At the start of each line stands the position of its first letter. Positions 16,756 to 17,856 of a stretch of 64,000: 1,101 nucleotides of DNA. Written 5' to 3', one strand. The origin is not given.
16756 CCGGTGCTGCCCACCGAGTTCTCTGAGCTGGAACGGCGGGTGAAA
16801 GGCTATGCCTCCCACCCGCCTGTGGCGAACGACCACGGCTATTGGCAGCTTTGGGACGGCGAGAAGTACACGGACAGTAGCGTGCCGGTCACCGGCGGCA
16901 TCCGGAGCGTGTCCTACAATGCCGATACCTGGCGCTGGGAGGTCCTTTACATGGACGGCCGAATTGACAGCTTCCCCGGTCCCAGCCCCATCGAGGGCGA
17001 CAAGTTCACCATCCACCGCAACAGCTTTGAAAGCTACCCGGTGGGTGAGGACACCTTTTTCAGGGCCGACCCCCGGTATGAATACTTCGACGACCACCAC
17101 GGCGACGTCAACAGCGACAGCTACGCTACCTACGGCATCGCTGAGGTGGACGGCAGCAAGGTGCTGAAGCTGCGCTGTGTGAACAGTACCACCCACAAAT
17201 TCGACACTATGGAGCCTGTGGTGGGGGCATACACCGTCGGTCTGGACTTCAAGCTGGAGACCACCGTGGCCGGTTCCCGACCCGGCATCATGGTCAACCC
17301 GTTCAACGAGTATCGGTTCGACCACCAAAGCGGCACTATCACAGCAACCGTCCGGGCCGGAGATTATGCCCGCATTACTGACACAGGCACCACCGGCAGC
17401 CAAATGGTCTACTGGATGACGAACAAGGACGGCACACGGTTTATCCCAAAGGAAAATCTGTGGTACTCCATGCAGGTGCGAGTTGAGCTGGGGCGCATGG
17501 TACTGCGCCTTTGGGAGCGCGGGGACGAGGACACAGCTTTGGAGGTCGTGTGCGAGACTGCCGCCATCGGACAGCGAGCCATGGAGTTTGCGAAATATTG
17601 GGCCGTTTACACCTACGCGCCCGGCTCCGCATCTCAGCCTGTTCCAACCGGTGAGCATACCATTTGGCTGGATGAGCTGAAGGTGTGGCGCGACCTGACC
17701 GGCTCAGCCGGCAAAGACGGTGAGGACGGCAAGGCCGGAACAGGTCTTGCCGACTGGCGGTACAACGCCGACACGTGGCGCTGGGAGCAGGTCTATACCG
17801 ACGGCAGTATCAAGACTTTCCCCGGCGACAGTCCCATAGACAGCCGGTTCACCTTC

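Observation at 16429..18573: Payload protein with two tandem cassette-like lectin domains between conserved linkers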

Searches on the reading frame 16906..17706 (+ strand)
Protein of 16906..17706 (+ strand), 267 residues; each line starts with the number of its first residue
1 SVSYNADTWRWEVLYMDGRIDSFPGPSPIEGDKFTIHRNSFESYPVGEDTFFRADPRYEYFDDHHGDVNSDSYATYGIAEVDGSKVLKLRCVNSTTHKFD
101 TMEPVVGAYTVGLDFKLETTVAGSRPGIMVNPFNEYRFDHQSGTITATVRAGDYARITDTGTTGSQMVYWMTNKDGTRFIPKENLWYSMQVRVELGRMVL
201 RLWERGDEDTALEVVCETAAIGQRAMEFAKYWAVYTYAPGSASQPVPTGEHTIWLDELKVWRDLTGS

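Call 19: find_homologous_proteins(query=A1, max_evalue=0.001)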
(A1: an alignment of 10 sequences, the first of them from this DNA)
Query A1 (10 sequences): 2283 candidates shared short words with the query, none scored E <= 0.001.

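Call 34: search_protein_representatives(alignment_id=A1)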
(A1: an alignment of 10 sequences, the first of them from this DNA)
Query: 10 sequences, 265 profile positions. Proteins with E-value up to 0.001 (for the whole library): 63; up to 1e-10: 34; up to 1e-30: 15. The best 63 are listed.
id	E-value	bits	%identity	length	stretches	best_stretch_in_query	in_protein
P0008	4.4e-222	751.0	-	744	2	1-265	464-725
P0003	1.3e-205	697.1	-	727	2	2-264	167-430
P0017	5.4e-85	301.6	-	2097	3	30-259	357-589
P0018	4.9e-80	285.4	-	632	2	36-258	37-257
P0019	2.3e-74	266.8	-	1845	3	38-259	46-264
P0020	5.2e-58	213.1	-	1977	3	32-260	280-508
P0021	3.3e-53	197.4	-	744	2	2-261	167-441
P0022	6.8e-52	193.1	-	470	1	1-263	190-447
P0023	4.1e-48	180.7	-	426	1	2-263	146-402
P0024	2.1e-46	175.1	-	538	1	2-263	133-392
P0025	1.3e-41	159.4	-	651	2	32-261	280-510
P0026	5.5e-41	157.3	-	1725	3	36-258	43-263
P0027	4.8e-36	141.1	-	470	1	3-264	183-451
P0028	1.9e-34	135.9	-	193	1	88-263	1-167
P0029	6.0e-34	134.2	-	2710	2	32-259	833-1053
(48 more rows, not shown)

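Call 37: search_protein_families(library=pfam, proteins=[P0017, P0018, P0019, P0020, P0029], max_evalue=0.01)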
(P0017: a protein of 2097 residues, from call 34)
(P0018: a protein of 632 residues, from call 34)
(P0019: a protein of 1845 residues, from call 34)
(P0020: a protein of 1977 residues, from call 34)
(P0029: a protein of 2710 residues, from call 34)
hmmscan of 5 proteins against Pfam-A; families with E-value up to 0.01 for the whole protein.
P0017 (2097 aa): 9 families
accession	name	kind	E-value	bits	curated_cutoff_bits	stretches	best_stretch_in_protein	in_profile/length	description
PF16227.11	DUF4886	-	5.2e-54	183.3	26.7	1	684-895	1-213/242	Domain of unknown function (DUF4886)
PF00395.25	SLH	-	1.5e-21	76.5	20.8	2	2043-2085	2-44/44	S-layer homology domain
PF02368.24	Big_2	-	1.1e-20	73.8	22.8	2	1506-1547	36-77/79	Bacterial Ig-like domain (group 2)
PF13088.12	BNR_2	-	6.5e-13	49.1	31.4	1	1018-1241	13-201/277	BNR repeat-like domain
PF04122.17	CW_binding_2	-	0.00054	20.9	24.9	0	547-575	24-54/73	Cell wall binding domain 2 (CWB2)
PF21461.3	HL_N-beta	-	0.00065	19.9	27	0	1508-1540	16-47/57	Hyaluronate lyase, N-terminal beta-sheet domain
PF02012.26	BNR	-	0.0019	18.3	27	0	1026-1036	1-11/12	BNR/Asp-box repeat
PF15899.11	BNR_6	-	0.0044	17.4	27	0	1231-1241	4-14/14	BNR-Asp box repeat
PF22359.2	Big-like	-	0.0052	17.4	27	0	1509-1549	6-46/48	Bacterial Ig-like domain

P0018 (632 aa): 0 families

P0019 (1845 aa): 4 families
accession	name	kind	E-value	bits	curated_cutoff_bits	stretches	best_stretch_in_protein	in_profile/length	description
PF16227.11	DUF4886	-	1.4e-43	149.2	26.7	1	365-581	1-213/242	Domain of unknown function (DUF4886)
PF02368.24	Big_2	-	1.2e-07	32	22.8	1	1187-1230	28-72/79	Bacterial Ig-like domain (group 2)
PF13088.12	BNR_2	-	5.8e-06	26.3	31.4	1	787-937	61-206/277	BNR repeat-like domain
PF02012.26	BNR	-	0.0011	19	27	0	717-727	1-11/12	BNR/Asp-box repeat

P0020 (1977 aa): 4 families
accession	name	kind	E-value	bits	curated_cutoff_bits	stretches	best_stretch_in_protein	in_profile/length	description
PF16227.11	DUF4886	-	3.9e-45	154.2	26.7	1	697-929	1-226/242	Domain of unknown function (DUF4886)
PF00395.25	SLH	-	6.7e-22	77.6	20.8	2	1864-1902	1-39/44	S-layer homology domain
PF02368.24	Big_2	-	1.5e-09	38.1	22.8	1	640-679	34-74/79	Bacterial Ig-like domain (group 2)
PF13088.12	BNR_2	-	0.0003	20.7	31.4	1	1136-1260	79-199/277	BNR repeat-like domain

P0029 (2710 aa): 2 families
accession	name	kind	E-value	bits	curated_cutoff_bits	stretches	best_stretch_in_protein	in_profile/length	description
PF16227.11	DUF4886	-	1.8e-37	129.1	26.7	1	1235-1459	1-213/242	Domain of unknown function (DUF4886)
PF02368.24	Big_2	-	1.1e-08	35.3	22.8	2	2085-2140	20-79/79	Bacterial Ig-like domain (group 2)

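Call 57: search_protein_families(library=pfam, alignment_id=A4, max_evalue=0.1)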
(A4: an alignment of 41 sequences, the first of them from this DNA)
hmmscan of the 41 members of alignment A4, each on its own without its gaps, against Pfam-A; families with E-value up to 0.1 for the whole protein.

A. member 1, seq(267 aa): 0 families

B. families by the number of members that match (of 41 scanned): 10 families
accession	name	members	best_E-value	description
PF22237.3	SO2946-like_C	1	8.5e-05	SO2946-like, C-terminal domain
PF06439.18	3keto-disac_hyd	1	0.00041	3-keto-disaccharide hydrolase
PF18027.6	Pepdidase_M14_N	1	0.04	Cytosolic carboxypeptidase N-terminal domain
PF07161.20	LppX_LprAFG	1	0.047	LppX_LprAFG lipoprotein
PF16970.11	FimA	1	0.059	Type-1 fimbrial protein, A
PF13938.11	DUF4213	1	0.061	Putative heavy-metal chelation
PF05609.18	LAP1_C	1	0.063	Lamina-associated polypeptide 1, AAA+ activator domain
PF24263.1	DUF7464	1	0.064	Domain of unknown function (DUF7464)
PF23633.1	PH_GEF_YEL1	1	0.08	Guanine-nucleotide exchange factor YEL1 PH domain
PF08447.18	PAS_3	1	0.095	PAS fold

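Call 58: search_solved_structures(query=A4, max_evalue=10, show_alignments=1)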
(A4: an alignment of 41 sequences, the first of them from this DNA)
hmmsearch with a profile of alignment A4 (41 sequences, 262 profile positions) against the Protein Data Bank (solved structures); distinct sequences matched with E-value up to 10: 3.
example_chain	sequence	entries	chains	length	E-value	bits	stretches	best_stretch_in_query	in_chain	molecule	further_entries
4c1w_A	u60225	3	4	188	0.087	15.7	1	109-194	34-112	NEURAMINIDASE | SIALIDASE A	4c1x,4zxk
8vur_H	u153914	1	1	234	0.18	14.6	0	60-110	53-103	003-102 Heavy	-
6sw9_A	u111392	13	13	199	0.42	13.4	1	175-243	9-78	30S ribosomal protein S3Ae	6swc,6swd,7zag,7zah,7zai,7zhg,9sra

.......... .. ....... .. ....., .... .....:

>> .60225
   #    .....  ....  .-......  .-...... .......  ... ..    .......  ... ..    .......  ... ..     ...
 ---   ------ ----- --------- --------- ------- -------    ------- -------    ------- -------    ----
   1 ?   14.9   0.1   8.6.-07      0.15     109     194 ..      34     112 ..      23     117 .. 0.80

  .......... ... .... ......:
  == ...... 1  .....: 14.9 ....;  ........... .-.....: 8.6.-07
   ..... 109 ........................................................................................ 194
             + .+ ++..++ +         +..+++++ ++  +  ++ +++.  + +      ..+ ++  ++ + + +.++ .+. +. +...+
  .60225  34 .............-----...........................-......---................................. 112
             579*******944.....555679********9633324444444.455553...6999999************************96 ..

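Call 63: predict_structure(alignment_id=A4)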
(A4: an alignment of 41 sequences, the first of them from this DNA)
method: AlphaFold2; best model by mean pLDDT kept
length: 267 residues; sequences in the alignment: 41
mean_pLDDT: 95.4   pTM: 0.91
mean pLDDT of the five models: 95.4, 95.0, 94.8, 94.8, 94.3
residues with pLDDT >= 90: 244; 70-90: 20; 50-70: 3; < 50: 0
segments of 3 or more residues with pLDDT < 50: none
pLDDT, mean of each block of 10 residues (from residue 1): 94 97 95 95 97 96 95 97 98 96 97 98 94 93 94 97 95 98 98 98 98 98 97 93 82 98 84
secondary structure, 60 per line:
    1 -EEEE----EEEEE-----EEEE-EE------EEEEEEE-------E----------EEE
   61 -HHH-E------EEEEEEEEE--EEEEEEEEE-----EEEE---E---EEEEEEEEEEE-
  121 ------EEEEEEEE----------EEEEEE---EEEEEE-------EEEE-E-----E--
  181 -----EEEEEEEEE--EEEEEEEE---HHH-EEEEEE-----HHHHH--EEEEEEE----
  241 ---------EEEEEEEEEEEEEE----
elements in order: E2-5 E10-14 E20-23 E33-39 E58-60 E73-81 E84-92 E98-101 E109-119 E127-134 E145-150 E154-159 E167-170 E186-194 E197-204 E212-217 H223-227 E230-236 E250-263

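Call 65: fold_search(model_id=the predicted structure, library=pdb)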
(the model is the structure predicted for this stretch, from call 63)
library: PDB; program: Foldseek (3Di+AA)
matches with E <= 10: 1697; with E <= 0.001: 227
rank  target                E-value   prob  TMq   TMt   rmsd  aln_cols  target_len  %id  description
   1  1n47_A                1.5e-07  1.00  0.43  0.48   8.5       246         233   10  Isolectin B4 from Vicia villosa in complex with the Tn antigen (released 2003-02-25)
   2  5u38_A                2.5e-07  1.00  0.44  0.48   8.6       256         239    9  Crystal structure of native lectin from Platypodium elegans seeds (PELa) complexed with Man1-3Man-OMe. (released 2017-10-04)
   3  3zvx_B                4.2e-07  1.00  0.46  0.50   7.7       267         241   10  STRUCTURE OF THE LECTIN FROM PLATYPODIUM ELEGANS IN COMPLEX WITH A TRIMANNOSIDE (released 2012-01-11)
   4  1q8q_A                4.4e-07  1.00  0.45  0.49   8.0       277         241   10  Pterocarpus angolensis lectin (PAL) in complex with the dimannoside Man(alpha1-4)Man (released 2004-02-10)
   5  9e6h_A                4.6e-07  1.00  0.43  0.46   8.6       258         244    7  Cryo-EM structure of Maackia amurensis seed Leukoagglutinin (lectin), MASL (released 2025-04-09)
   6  9e6h_B                5.4e-07  1.00  0.43  0.46   8.6       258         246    7  Cryo-EM structure of Maackia amurensis seed Leukoagglutinin (lectin), MASL (released 2025-04-09)
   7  2gme_B                5.7e-07  1.00  0.45  0.50   7.8       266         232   12  Metal-free (apo) P. angolensis seed lectin (released 2006-07-25)
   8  1qnw_A                5.7e-07  1.00  0.39  0.44   9.0       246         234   10  lectin II from Ulex europaeus (released 1999-11-23)
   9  3zyr_A                6.0e-07  1.00  0.46  0.50   7.7       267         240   10  Structure of the lectin from Platypodium elegans in complex with heptasaccharide (released 2012-01-11)
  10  5eyx_B                6.0e-07  1.00  0.41  0.44   8.8       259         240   10  Monoclinic Form of Centrolobium tomentosum seed lectin (CTL) complexed with Man1-3Man-OMe. (released 2016-03-16)
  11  2gnm_B                6.3e-07  1.00  0.39  0.43  11.1       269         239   11  P. angolensis lectin (PAL) treated with EDTA for 39 hours (released 2006-07-25)
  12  1g9f_A                7.0e-07  1.00  0.46  0.50   7.9       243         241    8  CRYSTAL STRUCTURE OF THE SOYBEAN AGGLUTININ IN A COMPLEX WITH A BIANTENNARY BLOOD GROUP ANTIGEN ANALOG (released 2001-06-13)
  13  9vbz_A                7.0e-07  1.00  0.38  0.42   9.1       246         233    8  Lectin FRIL from Lablab purpureus complexed to oligomannose (released 2026-03-18)
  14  3zyr_B                7.4e-07  1.00  0.44  0.48   8.0       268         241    9  Structure of the lectin from Platypodium elegans in complex with heptasaccharide (released 2012-01-11)
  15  2gnb_A                7.4e-07  1.00  0.42  0.46   9.5       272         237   11  EDTA-treated (2 weeks) P. angolensis lectin (released 2006-07-25)
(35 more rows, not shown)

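Call 67: fold_search(model_id=the predicted structure, library=viral)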
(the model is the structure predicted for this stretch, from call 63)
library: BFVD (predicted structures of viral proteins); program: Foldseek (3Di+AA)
matches with E <= 10: 1446; with E <= 0.001: 96
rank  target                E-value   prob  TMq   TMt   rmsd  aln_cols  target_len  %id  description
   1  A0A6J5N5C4            2.2e-08  1.00  0.46  0.37  15.6       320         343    9  Major tropism determinant N-terminal domain-containing protein [uncultured Caudovirales phage]
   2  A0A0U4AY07            1.1e-07  1.00  0.56  0.31  11.6       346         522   14  (no name in the UniProt tables at hand)
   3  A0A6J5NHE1            2.7e-07  1.00  0.46  0.41  12.0       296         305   13  Uncharacterized protein [uncultured Caudovirales phage]
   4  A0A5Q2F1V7            3.8e-07  1.00  0.55  0.40   5.5       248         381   13  Uncharacterized protein [Serratia phage JS26]
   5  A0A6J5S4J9            1.4e-06  1.00  0.46  0.47   7.3       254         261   10  Uncharacterized protein [uncultured Caudovirales phage]
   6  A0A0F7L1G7            1.5e-06  1.00  0.47  0.23  10.5       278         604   10  Uncharacterized protein [uncultured marine virus]
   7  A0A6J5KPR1            2.0e-06  1.00  0.46  0.32   9.2       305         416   10  Uncharacterized protein [uncultured Caudovirales phage]
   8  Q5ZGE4                2.4e-06  1.00  0.42  0.35  11.5       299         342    9  (no name in the UniProt tables at hand)
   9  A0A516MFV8            4.0e-06  1.00  0.48  0.49   9.0       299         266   12  (no name in the UniProt tables at hand)
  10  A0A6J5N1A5            5.2e-06  1.00  0.44  0.18  17.5       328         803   11  Uncharacterized protein [uncultured Caudovirales phage]
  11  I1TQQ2                6.7e-06  1.00  0.36  0.18  18.8       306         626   10  (no name in the UniProt tables at hand)
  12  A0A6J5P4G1            7.4e-06  1.00  0.44  0.37  12.0       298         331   14  Concanavalin A-like lectin/glucanases superfamily [uncultured Caudovirales phage]
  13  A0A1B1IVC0            7.4e-06  1.00  0.39  0.39   8.8       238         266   11  (no name in the UniProt tables at hand)
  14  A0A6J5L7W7            8.7e-06  1.00  0.41  0.13   7.1       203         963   10  Uncharacterized protein [uncultured Caudovirales phage]
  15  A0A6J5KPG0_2          9.6e-06  1.00  0.38  0.15  22.4       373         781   11  Tip attachment protein J [uncultured Caudovirales phage]
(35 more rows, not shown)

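Call 68: find_related_loci(query=A1, collection=viral_contigs, flank=8000)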
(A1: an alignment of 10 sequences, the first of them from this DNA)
Query A1 (266 aa) in viral_contigs; peptide patterns used: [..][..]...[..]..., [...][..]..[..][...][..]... (x = any residue, [..] = any of these).
19 stretches matched a pattern; 2 encode a relative of the query (tblastn E <= 1e-3); 2 distinct loci.
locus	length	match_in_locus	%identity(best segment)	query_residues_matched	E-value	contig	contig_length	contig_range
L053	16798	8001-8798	91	1-266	5e-171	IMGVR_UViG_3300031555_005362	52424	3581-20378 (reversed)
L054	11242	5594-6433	38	4-266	1e-55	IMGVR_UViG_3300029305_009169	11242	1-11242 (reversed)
